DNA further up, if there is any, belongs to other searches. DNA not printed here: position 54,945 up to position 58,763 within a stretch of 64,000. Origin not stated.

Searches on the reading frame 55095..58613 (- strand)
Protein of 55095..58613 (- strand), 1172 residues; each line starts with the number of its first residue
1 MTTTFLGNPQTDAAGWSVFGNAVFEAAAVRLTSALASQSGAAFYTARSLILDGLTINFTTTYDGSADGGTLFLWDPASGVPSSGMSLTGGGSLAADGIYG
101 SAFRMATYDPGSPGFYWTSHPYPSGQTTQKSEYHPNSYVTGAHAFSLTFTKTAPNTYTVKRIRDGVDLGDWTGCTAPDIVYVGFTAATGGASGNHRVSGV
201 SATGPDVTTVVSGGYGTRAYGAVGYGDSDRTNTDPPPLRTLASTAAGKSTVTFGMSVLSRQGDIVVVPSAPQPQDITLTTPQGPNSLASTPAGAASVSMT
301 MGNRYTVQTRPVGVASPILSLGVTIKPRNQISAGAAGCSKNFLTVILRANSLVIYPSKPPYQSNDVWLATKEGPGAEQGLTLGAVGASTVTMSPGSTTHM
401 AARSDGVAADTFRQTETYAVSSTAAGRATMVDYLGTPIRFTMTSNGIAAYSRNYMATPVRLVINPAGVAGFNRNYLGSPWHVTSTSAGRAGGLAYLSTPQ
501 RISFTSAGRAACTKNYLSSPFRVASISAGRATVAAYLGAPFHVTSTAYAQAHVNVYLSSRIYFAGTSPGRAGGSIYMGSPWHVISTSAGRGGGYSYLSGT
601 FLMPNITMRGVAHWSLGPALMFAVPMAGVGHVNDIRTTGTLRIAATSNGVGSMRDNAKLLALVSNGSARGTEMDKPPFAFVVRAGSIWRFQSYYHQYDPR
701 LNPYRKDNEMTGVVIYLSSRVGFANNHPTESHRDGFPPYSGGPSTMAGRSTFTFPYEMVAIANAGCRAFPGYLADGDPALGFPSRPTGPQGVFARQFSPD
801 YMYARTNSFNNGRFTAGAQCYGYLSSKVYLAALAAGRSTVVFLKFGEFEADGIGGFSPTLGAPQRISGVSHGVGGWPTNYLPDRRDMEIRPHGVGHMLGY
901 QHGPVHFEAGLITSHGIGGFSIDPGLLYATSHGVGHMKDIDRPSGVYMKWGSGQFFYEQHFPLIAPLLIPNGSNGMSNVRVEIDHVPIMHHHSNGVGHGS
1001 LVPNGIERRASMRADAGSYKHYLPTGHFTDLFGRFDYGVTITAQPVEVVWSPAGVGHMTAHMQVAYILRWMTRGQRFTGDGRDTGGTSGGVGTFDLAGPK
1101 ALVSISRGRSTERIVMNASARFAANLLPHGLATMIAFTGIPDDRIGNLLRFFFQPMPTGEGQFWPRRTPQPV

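Call 3: search_protein_families(library=pfam, proteins=[window:55095-58613:-], max_evalue=1)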
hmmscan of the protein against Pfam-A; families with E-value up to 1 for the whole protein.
window:55095-58613:- (1172 aa): 2 families
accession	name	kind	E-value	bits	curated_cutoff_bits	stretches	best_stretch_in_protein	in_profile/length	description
PF03388.20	Lectin_leg-like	-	0.0028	17.5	24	1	6-60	14-67/230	Legume-like lectin family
PF00139.26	Lectin_legB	-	0.14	12.1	26.3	0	159-199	194-231/250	Legume lectin domain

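Call 4: search_protein_families(library=phrogs, proteins=[window:55095-58613:-], max_evalue=0.1)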
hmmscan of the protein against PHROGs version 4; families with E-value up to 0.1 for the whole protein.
window:55095-58613:- (1172 aa): 0 families
